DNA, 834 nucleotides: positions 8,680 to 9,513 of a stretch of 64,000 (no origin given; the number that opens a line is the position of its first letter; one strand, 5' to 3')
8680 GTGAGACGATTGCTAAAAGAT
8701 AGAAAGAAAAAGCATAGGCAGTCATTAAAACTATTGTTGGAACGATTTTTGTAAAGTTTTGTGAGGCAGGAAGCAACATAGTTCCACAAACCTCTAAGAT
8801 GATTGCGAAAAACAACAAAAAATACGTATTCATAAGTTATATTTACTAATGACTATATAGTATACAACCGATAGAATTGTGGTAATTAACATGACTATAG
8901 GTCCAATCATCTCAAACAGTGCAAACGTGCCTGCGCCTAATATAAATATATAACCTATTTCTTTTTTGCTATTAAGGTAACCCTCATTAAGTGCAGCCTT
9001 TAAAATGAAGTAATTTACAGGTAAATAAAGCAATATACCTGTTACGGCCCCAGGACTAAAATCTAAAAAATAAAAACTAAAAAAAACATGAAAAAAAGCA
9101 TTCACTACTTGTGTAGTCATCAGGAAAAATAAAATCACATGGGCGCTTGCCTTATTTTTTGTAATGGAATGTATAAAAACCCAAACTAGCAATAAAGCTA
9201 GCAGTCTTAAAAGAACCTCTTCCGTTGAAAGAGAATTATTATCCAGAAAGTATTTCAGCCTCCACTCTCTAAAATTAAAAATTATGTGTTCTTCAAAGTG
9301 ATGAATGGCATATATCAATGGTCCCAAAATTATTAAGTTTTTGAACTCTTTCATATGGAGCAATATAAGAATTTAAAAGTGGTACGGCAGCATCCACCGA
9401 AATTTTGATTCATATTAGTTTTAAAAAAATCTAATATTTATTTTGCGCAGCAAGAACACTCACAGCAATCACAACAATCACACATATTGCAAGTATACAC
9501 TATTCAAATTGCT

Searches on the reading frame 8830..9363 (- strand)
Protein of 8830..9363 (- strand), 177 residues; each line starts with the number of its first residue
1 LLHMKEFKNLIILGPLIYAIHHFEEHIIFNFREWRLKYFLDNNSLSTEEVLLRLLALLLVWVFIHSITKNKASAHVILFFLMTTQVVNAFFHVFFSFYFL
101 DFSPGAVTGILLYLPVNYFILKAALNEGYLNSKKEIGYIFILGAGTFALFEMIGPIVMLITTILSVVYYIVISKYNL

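Call 7: search_protein_families(library=pfam, proteins=[window:8830-9363:-], max_evalue=0.01)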
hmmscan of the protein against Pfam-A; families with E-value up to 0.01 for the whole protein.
window:8830-9363:- (177 aa): 1 family
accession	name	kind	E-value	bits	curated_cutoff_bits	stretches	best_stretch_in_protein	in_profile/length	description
PF13787.11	HXXEE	-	6.6e-11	43.4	25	1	13-119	2-113/114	Protein of unknown function with HXXEE motif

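Call 10: find_homologous_proteins(query=window:8830-9363:-, max_evalue=0.00001)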
Query window:8830-9363:- (177 aa): 885 proteins with E <= 0.00001 among 1122 candidates; the best 120 are listed.
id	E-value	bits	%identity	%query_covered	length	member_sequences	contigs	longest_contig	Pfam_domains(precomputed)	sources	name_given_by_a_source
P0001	6.7e-103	360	98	98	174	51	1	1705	PF13787.12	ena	-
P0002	1.7e-97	343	89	98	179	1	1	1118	PF13787.12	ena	-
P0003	3.3e-96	339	88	98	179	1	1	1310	PF13787.12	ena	-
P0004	3.4e-96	339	91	98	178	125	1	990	PF13787.12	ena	-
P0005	4.0e-95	335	89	98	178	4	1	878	PF13787.12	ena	-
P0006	6.9e-94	331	87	98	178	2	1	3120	PF13787.12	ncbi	-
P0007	7.2e-94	331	88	98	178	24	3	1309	PF13787.12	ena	-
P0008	3.4e-93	329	88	98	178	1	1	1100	PF13787.12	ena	-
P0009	5.2e-91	322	87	98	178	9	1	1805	PF13787.12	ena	-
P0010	2.1e-90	320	83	98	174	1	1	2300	PF13787.12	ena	-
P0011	2.1e-88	313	80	98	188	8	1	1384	PF13787.12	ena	-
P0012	8.7e-88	311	83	98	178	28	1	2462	PF13787.12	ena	-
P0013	1.2e-87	311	80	98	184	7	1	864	PF13787.12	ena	-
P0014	2.0e-87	310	81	98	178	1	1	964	PF13787.12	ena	-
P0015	3.3e-87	309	81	98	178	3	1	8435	PF13787.12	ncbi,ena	-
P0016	3.6e-87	309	82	98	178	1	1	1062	PF13787.12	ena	-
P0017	5.4e-87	309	81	98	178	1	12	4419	PF13787.12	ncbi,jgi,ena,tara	tara:strand:+ start:494 stop:1030 length:537 start_codon:yes stop_codon:yes gene_type:complete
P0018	5.4e-87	309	81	98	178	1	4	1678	PF13787.12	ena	-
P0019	6.1e-87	308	83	98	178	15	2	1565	PF13787.12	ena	-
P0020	7.2e-87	308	80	98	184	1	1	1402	PF13787.12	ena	-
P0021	3.3e-86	306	81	97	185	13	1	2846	PF13787.12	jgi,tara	tara:strand:+ start:70 stop:627 length:558 start_codon:yes stop_codon:yes gene_type:complete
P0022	4.5e-86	306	79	98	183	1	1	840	PF13787.12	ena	-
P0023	9.7e-86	305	82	97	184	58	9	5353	PF13787.12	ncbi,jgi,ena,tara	tara:strand:+ start:315 stop:869 length:555 start_codon:yes stop_codon:yes gene_type:complete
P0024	3.1e-85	303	80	98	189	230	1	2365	PF13787.12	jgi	jgi:hypothetical protein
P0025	4.5e-85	302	80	98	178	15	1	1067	PF13787.12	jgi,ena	-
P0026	1.8e-84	300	79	98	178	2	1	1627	PF13787.12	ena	-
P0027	2.4e-84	300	79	98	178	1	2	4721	PF13787.12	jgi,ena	-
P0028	2.7e-84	300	79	98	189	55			PF13787.12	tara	tara:strand:- start:312 stop:881 length:570 start_codon:yes stop_codon:yes gene_type:complete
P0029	7.6e-84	298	77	98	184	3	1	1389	PF13787.12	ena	-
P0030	1.4e-83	297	79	97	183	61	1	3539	PF13787.12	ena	-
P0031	1.9e-83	297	79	96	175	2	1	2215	PF13787.12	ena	-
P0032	2.5e-83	297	79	98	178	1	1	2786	PF13787.12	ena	-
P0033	6.9e-83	295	76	98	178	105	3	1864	PF13787.12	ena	-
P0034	1.2e-82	295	77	98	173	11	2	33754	PF13787.12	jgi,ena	-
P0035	2.6e-82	293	78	97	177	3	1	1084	PF13787.12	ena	-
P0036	8.5e-82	292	77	97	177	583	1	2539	PF13787.12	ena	-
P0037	1.6e-81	291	77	97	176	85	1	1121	PF13787.12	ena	-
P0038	3.6e-81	290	78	97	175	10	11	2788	PF13787.12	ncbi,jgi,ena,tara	tara:strand:- start:924 stop:1451 length:528 start_codon:yes stop_codon:yes gene_type:complete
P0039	6.8e-81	289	75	98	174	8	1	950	PF13787.12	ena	-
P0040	2.5e-80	287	77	97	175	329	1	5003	PF13787.12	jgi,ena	-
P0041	3.3e-80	287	76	97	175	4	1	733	PF13787.12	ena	-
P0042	4.4e-80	286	75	97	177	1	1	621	PF13787.12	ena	-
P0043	6.5e-80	286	75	97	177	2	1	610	PF13787.12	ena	-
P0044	1.2e-79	285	75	98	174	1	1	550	PF13787.12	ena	-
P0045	1.4e-79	285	75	98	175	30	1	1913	PF13787.12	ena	-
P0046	1.8e-79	284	75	97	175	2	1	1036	PF13787.12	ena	-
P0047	2.3e-79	284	75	97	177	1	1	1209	PF13787.12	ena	-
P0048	2.5e-79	284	77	97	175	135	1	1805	PF13787.12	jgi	-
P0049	2.9e-79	283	75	97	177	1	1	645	PF13787.12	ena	-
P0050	3.3e-79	283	76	97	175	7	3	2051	PF13787.12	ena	-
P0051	4.0e-79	283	75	97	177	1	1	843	PF13787.12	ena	-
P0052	4.0e-79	283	72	98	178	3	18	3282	PF13787.12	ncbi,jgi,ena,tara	tara:strand:+ start:164 stop:700 length:537 start_codon:yes stop_codon:yes gene_type:complete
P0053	1.6e-78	281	74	97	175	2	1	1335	PF13787.12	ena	-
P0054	2.3e-78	281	74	97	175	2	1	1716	PF13787.12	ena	-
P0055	3.8e-78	280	74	97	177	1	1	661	PF13787.12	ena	-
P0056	1.1e-77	278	74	97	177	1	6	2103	PF13787.12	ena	-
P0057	1.4e-77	278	73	97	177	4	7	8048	PF13787.12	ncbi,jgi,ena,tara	tara:strand:- start:992 stop:1525 length:534 start_codon:yes stop_codon:yes gene_type:complete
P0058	1.5e-77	278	74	97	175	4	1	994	PF13787.12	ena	-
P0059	1.6e-77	278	75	98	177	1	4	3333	PF13787.12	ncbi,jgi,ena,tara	tara:strand:- start:231 stop:764 length:534 start_codon:yes stop_codon:yes gene_type:complete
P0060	1.6e-77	278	74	97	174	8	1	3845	PF13787.12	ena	-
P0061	2.3e-77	277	77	94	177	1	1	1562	PF13787.12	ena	-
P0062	3.2e-77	277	75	98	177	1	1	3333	PF13787.12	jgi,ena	-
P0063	8.0e-77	276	77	94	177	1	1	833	PF13787.12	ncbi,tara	tara:strand:+ start:170 stop:703 length:534 start_codon:yes stop_codon:yes gene_type:complete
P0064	9.3e-77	275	73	98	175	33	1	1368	PF13787.12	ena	-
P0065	1.2e-76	275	75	96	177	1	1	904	PF13787.12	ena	-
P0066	1.2e-76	275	77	94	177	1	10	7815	PF13787.12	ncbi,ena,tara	tara:strand:- start:229 stop:762 length:534 start_codon:yes stop_codon:yes gene_type:complete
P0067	1.2e-76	275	73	98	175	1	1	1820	PF13787.12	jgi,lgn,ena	jgi:hypothetical protein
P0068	1.4e-76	275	75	98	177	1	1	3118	PF13787.12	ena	-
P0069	1.8e-76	274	76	94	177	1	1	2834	PF13787.12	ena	-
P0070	1.9e-76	274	72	99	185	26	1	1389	PF13787.12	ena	-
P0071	2.3e-76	274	72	97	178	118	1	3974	PF13787.12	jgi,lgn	jgi:hypothetical protein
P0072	3.0e-76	274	75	97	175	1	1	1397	PF13787.12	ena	-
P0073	3.9e-76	273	73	97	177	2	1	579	PF13787.12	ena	-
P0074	5.2e-76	273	74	98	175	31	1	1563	PF13787.12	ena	-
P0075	6.0e-76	273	74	96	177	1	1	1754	PF13787.12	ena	-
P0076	6.5e-76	273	72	98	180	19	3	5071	PF13787.12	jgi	jgi:hypothetical protein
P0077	7.5e-76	272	76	94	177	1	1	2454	PF13787.12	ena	-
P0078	9.3e-76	272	74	95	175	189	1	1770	PF13787.12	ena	-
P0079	1.1e-75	272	72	98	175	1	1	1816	PF13787.12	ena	-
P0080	1.1e-75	272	71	98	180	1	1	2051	PF13787.12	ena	-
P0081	1.3e-75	272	72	98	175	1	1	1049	PF13787.12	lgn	-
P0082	1.3e-75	272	71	98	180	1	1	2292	PF13787.12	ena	-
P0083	1.4e-75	272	69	98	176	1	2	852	PF13787.12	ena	-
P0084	1.4e-75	271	72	96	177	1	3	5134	PF13787.12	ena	-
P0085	1.7e-75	271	71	98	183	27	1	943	PF13787.12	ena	-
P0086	1.8e-75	271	71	98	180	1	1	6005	PF13787.12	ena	-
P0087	2.2e-75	271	71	97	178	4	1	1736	PF13787.12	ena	-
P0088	2.5e-75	271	71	98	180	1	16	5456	PF13787.12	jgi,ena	-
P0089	2.7e-75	271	71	98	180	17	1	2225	PF13787.12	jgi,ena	-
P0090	2.7e-75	271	72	98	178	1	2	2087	PF13787.12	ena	-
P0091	2.7e-75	271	72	98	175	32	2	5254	PF13787.12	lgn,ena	-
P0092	2.7e-75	271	71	98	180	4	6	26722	PF13787.12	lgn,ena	-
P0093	2.7e-75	271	71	98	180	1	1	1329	PF13787.12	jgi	jgi:hypothetical protein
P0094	4.0e-75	270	71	98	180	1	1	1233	PF13787.12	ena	-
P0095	4.1e-75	270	72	96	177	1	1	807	PF13787.12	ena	-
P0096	4.5e-75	270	71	98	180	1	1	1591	PF13787.12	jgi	jgi:hypothetical protein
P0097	4.7e-75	270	72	96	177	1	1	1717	PF13787.12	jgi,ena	-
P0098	4.7e-75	270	70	97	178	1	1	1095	PF13787.12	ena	-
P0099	5.8e-75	269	71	98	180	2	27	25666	PF13787.12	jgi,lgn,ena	jgi:hypothetical protein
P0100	6.3e-75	269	75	92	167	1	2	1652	PF13787.12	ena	-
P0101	7.5e-75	269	71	98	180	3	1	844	PF13787.12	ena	-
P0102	7.7e-75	269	71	98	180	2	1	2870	PF13787.12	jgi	jgi:hypothetical protein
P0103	8.6e-75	269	69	98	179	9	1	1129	PF13787.12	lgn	-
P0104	9.0e-75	269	71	98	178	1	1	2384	PF13787.12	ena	-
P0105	1.0e-74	269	71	98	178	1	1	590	PF13787.12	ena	-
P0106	1.1e-74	269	77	89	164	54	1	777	PF13787.12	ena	-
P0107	1.2e-74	268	71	98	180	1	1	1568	PF13787.12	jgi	jgi:hypothetical protein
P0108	1.3e-74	268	74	96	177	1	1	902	PF13787.12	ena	-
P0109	1.4e-74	268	72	96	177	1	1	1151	PF13787.12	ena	-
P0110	1.5e-74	268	72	97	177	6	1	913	PF13787.12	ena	-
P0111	1.6e-74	268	70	97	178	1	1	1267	PF13787.12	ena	-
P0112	1.8e-74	268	72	98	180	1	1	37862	PF13787.12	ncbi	-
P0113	2.0e-74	268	69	98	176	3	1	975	PF13787.12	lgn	-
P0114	2.1e-74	268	73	96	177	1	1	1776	PF13787.12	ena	-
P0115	2.2e-74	268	70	98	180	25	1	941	PF13787.12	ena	-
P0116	2.3e-74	268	72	96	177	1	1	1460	PF13787.12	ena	-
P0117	2.3e-74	268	76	93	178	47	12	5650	PF13787.12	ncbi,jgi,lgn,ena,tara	tara:strand:+ start:137 stop:673 length:537 start_codon:yes stop_codon:yes gene_type:complete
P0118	2.4e-74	267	70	98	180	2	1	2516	PF13787.12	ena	-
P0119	2.8e-74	267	71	98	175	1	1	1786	PF13787.12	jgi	jgi:hypothetical protein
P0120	4.7e-74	267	72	98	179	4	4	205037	PF13787.12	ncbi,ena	-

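Call 12: find_encoding_contigs(protein=P0001, flank=3000, max_places=4)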
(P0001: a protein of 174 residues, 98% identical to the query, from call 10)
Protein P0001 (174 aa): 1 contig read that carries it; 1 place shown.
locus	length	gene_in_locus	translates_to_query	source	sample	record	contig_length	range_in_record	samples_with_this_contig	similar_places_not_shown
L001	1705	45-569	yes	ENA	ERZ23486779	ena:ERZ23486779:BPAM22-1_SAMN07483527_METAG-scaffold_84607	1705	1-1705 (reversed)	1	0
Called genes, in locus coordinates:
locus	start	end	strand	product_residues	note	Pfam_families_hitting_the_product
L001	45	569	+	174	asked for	PF13787:HXXEE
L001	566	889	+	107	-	PF00893:Multi_Drug_Res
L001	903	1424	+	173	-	PF09351:DUF1993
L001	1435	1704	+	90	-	?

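Call 13: find_encoding_contigs(protein=P0015, flank=3000, max_places=4)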
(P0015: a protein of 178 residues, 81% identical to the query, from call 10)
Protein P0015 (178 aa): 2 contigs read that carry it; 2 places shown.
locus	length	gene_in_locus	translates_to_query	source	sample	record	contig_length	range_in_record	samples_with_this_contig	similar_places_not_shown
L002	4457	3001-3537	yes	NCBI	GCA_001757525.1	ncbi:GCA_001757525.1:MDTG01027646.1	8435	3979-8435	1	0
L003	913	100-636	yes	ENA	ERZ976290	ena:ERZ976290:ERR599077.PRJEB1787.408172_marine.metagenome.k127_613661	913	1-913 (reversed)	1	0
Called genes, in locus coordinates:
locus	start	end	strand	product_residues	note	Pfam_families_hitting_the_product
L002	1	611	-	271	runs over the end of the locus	PF01061:ABC2_membrane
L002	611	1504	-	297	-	PF00005:ABC_tran, PF13304:AAA_21 (faint)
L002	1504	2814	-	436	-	PF14907:NTP_transf_5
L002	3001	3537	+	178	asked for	PF13787:HXXEE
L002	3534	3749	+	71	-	-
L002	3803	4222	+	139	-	-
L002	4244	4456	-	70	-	?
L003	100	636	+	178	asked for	PF13787:HXXEE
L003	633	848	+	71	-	-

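Call 14: find_encoding_contigs(protein=P0034, flank=3000, max_places=4)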
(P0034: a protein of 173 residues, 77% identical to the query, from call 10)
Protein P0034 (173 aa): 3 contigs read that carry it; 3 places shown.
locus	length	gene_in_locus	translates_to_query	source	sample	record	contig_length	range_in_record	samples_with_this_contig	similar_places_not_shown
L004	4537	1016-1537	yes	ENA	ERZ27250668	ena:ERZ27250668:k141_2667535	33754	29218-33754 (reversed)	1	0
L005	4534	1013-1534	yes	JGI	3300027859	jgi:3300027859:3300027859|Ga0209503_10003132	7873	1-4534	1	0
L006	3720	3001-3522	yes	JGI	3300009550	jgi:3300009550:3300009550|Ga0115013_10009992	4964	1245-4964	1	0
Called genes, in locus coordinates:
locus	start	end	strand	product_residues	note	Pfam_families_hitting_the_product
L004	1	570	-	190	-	?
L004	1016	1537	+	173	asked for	PF13787:HXXEE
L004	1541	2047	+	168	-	-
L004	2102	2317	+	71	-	-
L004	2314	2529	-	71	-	PF13560:HTH_31, PF01381:HTH_3, PF12844:HTH_19, PF13443:HTH_26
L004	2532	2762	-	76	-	PF19762:DUF6249 (weak)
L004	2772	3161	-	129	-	PF19762:DUF6249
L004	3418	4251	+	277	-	PF20434:BD-FAE, PF07859:Abhydrolase_3, PF12697:Abhydrolase_6 (weak), PF00326:Peptidase_S9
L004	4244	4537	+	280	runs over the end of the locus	PF00903:Glyoxalase (weak), PF13468:Glyoxalase_3, PF13669:Glyoxalase_4 (weak), PF00903:Glyoxalase, PF13669:Glyoxalase_4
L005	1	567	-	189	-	?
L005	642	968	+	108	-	PF00893:Multi_Drug_Res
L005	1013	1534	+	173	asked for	PF13787:HXXEE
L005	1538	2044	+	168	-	-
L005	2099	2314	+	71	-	-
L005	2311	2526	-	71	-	PF13560:HTH_31, PF01381:HTH_3, PF12844:HTH_19, PF13443:HTH_26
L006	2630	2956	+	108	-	PF00893:Multi_Drug_Res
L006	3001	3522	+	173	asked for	PF13787:HXXEE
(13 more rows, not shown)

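Call 15: find_encoding_contigs(protein=P0120, flank=3000, max_places=4)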
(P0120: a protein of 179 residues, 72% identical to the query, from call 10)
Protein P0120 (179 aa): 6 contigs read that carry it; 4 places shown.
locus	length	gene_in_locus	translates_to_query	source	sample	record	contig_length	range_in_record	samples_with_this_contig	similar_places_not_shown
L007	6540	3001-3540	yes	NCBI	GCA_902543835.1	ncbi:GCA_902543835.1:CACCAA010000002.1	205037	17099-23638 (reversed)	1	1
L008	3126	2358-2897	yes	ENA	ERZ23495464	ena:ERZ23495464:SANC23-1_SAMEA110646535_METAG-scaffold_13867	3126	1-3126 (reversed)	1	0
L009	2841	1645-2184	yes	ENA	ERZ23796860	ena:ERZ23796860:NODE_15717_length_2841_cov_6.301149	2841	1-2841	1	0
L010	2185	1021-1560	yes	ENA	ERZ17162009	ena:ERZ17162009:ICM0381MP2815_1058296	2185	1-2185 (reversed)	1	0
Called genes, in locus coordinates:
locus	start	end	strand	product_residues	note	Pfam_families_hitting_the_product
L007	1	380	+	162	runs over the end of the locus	-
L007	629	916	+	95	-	-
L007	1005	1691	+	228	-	PF04298:Zn_peptidase_2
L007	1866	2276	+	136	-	-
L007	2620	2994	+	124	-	-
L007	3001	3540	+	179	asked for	PF13787:HXXEE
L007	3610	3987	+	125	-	PF03203:MerC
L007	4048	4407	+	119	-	PF01050:MannoseP_isomer (weak), PF06249:EutQ, PF07883:Cupin_2, PF05899:Cupin_3 (faint)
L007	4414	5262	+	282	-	PF13468:Glyoxalase_3, PF13669:Glyoxalase_4 (weak), PF00903:Glyoxalase, PF13669:Glyoxalase_4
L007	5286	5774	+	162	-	PF13924:Lipocalin_5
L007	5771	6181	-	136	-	PF01124:MAPEG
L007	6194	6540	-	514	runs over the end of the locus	PF00135:COesterase, PF20434:BD-FAE, PF07859:Abhydrolase_3 (weak)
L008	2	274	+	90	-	?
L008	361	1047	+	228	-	PF04298:Zn_peptidase_2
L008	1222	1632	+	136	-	-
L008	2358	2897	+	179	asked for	PF13787:HXXEE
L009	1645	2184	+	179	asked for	PF13787:HXXEE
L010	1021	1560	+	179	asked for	PF13787:HXXEE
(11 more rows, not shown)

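Call 48: find_encoding_contigs(protein=P0099, flank=7000, max_places=8)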
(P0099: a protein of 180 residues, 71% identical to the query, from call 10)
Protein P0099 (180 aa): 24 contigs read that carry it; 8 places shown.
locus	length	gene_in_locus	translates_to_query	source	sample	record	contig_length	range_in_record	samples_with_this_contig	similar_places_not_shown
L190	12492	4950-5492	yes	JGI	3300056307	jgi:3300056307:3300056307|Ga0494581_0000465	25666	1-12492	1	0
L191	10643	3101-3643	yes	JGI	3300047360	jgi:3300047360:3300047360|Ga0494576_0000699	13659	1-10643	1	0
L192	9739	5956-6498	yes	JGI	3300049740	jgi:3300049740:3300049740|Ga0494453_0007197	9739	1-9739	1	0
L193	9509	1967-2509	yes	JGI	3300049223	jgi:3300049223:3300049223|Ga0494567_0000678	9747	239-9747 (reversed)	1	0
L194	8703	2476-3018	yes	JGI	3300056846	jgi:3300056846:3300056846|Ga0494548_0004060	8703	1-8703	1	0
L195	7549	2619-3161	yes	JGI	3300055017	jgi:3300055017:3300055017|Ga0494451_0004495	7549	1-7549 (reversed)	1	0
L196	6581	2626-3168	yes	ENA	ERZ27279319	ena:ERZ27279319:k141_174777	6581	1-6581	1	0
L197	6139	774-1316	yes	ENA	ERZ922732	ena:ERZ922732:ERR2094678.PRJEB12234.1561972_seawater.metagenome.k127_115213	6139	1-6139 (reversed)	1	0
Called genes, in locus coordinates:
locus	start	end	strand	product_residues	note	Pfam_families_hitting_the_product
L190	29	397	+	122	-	-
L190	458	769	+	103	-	PF07045:DUF1330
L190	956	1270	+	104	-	-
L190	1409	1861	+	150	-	-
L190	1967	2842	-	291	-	PF00106:adh_short, PF08659:KR, PF13561:adh_short_C2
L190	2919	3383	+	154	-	PF13474:SnoaL_3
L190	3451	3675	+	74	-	-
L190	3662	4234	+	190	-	-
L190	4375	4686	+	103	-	-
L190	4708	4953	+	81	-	-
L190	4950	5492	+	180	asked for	PF13787:HXXEE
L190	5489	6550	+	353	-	PF20311:DUF6607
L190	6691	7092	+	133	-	PF03203:MerC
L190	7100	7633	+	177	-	PF03929:PepSY_TM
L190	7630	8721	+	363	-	-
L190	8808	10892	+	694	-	PF12228:DUF3604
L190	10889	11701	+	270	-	PF13145:Rotamase_2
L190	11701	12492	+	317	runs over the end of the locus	PF13795:HupE_UreJ_2, PF04955:HupE_UreJ (weak)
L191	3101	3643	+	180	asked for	PF13787:HXXEE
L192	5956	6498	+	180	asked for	PF13787:HXXEE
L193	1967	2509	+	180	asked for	PF13787:HXXEE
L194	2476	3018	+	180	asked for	PF13787:HXXEE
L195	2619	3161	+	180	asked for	PF13787:HXXEE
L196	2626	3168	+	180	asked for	PF13787:HXXEE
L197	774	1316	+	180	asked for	PF13787:HXXEE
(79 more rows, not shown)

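Call 49: find_encoding_contigs(protein=P0112, flank=7000, max_places=4)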
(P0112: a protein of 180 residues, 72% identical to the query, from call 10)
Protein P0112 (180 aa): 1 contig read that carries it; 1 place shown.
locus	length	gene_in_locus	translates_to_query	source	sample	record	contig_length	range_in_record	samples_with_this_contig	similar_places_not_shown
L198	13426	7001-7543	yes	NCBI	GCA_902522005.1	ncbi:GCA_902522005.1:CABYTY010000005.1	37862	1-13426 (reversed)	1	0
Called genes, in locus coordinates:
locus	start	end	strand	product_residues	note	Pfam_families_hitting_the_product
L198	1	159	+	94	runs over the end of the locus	-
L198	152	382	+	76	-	-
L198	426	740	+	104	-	-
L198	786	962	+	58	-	-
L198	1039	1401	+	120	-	-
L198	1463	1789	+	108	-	PF00893:Multi_Drug_Res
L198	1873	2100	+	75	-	-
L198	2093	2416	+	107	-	-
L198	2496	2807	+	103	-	PF07045:DUF1330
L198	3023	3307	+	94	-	-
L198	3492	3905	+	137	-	-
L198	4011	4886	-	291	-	PF00106:adh_short, PF08659:KR, PF13561:adh_short_C2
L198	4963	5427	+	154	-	PF13474:SnoaL_3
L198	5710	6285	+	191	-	-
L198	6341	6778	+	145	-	-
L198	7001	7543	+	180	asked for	PF13787:HXXEE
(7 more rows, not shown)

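Call 50: find_encoding_contigs(protein=P0092, flank=7000, max_places=6)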
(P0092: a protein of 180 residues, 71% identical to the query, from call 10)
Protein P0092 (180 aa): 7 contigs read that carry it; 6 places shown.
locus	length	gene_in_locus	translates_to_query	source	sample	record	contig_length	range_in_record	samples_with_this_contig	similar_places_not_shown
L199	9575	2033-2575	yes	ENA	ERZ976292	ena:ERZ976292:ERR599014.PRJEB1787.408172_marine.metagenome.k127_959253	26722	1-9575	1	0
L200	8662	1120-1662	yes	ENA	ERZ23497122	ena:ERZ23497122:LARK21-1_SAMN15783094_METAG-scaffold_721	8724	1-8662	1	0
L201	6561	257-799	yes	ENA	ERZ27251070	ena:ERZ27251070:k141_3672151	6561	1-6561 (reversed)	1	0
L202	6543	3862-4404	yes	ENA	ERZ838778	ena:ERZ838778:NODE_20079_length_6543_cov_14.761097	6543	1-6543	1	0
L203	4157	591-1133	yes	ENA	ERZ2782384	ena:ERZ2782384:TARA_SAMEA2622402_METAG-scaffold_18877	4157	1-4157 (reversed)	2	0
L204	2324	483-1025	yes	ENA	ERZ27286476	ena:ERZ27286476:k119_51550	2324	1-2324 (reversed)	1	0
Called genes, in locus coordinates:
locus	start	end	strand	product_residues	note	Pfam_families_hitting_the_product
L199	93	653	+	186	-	-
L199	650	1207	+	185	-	-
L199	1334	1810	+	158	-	-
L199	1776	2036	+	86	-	-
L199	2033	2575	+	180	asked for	PF13787:HXXEE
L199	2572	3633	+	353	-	PF20311:DUF6607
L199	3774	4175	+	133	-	PF03203:MerC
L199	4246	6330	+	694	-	PF12228:DUF3604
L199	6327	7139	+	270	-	PF13145:Rotamase_2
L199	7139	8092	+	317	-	PF13795:HupE_UreJ_2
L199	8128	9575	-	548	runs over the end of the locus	PF07969:Amidohydro_3 (weak), PF01979:Amidohydro_1, PF07969:Amidohydro_3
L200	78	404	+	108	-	-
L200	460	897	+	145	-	-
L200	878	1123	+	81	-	-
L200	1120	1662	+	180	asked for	PF13787:HXXEE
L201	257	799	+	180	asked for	PF13787:HXXEE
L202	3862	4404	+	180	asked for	PF13787:HXXEE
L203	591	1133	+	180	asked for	PF13787:HXXEE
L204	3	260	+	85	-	?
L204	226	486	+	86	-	-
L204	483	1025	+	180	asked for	PF13787:HXXEE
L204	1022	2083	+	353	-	PF20311:DUF6607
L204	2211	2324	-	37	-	?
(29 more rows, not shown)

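Call 51: find_encoding_contigs(protein=P0066, flank=7000, max_places=6)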
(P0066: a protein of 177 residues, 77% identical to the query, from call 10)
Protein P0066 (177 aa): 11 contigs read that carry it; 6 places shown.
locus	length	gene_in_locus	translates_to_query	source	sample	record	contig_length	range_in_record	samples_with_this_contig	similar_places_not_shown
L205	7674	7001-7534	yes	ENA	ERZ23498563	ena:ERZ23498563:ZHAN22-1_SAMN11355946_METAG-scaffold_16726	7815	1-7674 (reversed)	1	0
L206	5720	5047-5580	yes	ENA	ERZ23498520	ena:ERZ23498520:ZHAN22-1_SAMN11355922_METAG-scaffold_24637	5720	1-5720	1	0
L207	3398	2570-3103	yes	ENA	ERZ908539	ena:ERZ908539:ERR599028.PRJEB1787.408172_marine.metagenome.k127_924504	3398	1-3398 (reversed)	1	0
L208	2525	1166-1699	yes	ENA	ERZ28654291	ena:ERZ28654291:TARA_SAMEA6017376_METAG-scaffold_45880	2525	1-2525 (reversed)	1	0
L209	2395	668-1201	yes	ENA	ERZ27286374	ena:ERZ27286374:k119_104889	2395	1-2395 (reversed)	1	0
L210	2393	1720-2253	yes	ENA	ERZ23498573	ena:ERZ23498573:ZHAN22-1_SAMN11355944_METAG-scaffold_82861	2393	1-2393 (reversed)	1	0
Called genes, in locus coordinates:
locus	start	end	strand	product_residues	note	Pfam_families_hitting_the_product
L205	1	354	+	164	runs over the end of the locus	?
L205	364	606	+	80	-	-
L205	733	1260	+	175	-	-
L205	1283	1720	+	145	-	-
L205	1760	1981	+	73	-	-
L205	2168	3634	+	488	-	PF07669:Eco57I, PF02384:N6_Mtase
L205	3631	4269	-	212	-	-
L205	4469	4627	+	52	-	-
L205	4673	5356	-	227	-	PF03372:Exo_endo_phos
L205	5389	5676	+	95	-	-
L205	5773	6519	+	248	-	PF10544:T5orf172, PF13455:MUG113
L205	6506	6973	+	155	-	PF13474:SnoaL_3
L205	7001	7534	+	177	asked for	PF13787:HXXEE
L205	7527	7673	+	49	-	?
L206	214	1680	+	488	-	PF07669:Eco57I, PF02384:N6_Mtase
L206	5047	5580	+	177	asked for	PF13787:HXXEE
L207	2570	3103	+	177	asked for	PF13787:HXXEE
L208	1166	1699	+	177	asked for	PF13787:HXXEE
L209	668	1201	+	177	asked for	PF13787:HXXEE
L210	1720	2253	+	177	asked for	PF13787:HXXEE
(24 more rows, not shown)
